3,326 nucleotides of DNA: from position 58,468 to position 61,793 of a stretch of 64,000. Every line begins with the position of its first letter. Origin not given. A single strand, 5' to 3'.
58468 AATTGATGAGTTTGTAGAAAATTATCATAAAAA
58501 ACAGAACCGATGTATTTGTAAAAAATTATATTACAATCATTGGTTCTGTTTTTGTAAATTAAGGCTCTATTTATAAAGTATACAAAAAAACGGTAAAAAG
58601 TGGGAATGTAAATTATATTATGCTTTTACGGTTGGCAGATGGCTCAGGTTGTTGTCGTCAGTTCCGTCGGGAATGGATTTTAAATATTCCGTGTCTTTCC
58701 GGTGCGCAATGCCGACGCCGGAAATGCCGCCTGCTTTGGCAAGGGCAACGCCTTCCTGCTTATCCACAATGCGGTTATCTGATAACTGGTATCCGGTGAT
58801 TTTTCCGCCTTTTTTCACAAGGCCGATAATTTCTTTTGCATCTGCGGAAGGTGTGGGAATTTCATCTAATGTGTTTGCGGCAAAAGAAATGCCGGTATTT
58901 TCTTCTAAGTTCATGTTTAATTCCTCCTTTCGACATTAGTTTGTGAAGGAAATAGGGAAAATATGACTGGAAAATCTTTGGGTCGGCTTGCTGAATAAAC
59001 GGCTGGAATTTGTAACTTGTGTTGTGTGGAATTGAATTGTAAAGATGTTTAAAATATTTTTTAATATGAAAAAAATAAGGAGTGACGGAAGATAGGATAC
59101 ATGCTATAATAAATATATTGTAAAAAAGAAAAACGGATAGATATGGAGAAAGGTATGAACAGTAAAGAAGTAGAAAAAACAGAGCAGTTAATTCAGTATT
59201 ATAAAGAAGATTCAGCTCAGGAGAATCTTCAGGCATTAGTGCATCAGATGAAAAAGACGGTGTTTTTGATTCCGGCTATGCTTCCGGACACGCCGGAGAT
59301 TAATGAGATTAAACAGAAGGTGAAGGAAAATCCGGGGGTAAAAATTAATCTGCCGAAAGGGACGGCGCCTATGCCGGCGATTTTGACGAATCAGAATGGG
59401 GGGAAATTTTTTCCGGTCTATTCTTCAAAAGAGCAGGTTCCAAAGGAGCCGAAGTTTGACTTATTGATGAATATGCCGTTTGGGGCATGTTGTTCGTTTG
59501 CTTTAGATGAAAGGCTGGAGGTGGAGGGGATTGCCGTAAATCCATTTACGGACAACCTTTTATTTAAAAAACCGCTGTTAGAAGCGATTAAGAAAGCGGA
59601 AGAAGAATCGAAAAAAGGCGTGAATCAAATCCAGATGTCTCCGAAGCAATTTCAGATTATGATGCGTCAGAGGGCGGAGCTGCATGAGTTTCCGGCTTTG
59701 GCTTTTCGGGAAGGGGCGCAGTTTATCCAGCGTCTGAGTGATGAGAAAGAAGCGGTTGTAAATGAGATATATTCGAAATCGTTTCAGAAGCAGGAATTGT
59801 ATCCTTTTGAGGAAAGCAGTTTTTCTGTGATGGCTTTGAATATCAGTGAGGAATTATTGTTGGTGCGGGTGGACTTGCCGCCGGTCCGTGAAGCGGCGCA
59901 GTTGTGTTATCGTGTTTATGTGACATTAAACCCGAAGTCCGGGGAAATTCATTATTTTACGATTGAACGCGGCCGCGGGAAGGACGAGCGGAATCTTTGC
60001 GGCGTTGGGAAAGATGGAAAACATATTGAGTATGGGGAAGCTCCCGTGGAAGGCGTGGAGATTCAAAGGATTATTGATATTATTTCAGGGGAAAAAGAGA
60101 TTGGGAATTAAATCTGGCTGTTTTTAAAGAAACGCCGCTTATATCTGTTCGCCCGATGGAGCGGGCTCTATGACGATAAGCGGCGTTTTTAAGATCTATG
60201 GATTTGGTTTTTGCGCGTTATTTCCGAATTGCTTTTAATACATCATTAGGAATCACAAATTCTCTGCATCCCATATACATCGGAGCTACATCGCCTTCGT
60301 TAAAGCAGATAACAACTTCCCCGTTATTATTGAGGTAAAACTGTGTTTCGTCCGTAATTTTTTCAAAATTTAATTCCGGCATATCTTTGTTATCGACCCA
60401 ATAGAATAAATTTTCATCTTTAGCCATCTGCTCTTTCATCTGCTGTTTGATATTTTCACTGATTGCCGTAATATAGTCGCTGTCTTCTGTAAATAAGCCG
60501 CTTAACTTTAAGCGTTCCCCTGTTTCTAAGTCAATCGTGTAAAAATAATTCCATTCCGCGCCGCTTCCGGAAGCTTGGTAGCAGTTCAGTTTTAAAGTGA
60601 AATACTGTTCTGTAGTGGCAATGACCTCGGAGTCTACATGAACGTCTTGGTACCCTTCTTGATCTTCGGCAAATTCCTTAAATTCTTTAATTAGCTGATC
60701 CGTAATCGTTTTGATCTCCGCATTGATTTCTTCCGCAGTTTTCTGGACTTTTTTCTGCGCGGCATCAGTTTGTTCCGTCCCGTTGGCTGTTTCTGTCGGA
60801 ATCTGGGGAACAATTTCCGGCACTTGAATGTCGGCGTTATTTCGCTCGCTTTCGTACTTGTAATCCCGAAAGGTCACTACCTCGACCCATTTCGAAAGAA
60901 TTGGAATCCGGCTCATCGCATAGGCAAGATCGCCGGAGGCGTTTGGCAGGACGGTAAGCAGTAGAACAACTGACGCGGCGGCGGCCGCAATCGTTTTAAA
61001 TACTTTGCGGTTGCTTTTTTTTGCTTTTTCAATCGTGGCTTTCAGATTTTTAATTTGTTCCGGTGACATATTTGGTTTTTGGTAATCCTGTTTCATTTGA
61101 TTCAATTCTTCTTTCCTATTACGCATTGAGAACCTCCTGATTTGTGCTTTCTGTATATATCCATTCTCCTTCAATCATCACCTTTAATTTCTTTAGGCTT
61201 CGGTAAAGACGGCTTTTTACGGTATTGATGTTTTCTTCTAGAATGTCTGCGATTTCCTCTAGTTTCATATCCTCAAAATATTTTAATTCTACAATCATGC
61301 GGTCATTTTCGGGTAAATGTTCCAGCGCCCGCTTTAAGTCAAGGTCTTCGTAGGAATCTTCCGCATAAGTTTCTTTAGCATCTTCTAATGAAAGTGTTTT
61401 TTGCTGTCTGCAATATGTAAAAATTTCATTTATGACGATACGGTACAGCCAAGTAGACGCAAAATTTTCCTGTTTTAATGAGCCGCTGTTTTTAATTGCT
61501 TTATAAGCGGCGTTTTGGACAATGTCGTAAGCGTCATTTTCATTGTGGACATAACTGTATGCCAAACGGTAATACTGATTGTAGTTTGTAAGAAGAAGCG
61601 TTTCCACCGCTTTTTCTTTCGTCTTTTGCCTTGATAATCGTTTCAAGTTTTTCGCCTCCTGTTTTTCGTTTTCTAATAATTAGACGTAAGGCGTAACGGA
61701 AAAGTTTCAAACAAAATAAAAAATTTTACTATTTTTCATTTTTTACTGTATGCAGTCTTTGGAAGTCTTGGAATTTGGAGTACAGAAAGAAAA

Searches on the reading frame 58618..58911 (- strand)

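Call 3: search_protein_families(library=pfam, proteins=[window:58618-58911:-], max_evalue=0.01)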
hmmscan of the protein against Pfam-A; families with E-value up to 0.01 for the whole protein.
window:58618-58911:- (97 aa): 1 family
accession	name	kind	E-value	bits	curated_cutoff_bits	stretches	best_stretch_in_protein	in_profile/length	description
PF13031.12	DUF3892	-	4.5e-17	62.7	22.3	1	28-93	2-71/71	Protein of unknown function (DUF3892)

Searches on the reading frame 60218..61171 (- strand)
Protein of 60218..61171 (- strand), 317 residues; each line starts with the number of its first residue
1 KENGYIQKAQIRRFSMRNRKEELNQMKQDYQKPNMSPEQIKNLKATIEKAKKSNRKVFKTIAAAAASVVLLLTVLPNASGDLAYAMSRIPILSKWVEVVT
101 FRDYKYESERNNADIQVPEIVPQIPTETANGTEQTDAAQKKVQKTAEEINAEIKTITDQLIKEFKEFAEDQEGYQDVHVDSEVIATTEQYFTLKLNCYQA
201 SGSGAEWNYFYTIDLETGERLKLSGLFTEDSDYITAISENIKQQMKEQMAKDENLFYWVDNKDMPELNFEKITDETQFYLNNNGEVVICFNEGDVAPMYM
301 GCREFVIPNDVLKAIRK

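Call 3: search_protein_families(library=pfam, proteins=[window:60218-61171:-], max_evalue=0.01)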
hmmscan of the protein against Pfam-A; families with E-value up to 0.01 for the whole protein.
window:60218-61171:- (317 aa): 4 families
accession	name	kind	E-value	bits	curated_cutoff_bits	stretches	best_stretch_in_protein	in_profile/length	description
PF11738.13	DUF3298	-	7.1e-21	75.4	24.1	1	226-309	3-83/84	Protein of unknown function (DUF3298)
PF13786.12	DUF4179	-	0.0015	19.4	30.1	1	54-107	2-55/94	Domain of unknown function (DUF4179)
PF09090.17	MIF4G_like_2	-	0.0035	17.3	22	0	17-67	166-218/263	MIF4G like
PF06533.17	DUF1110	-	0.0094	16.4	24.1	0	43-88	28-75/189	Protein of unknown function (DUF1110)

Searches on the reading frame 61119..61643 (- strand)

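Call 3: search_protein_families(library=pfam, proteins=[window:61119-61643:-], max_evalue=0.01)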
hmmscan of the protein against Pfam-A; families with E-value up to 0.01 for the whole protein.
window:61119-61643:- (174 aa): 5 families
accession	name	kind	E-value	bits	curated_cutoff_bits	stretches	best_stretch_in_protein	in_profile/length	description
PF08281.18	Sigma70_r4_2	-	5.6e-17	61.6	25.7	1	102-153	3-54/54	Sigma-70, region 4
PF04542.20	Sigma70_r2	-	3.5e-11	43.2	24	1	19-82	4-69/71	Sigma-70 region 2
PF04545.22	Sigma70_r4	-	1.2e-10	41.2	24.1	1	106-154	1-49/50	Sigma-70, region 4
PF07638.17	Sigma70_ECF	-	0.006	16.9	21.1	0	86-146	108-172/185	ECF sigma factor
PF16119.10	DUF4835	-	0.007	16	25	1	106-155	218-267/276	Domain of unknown function (DUF4835)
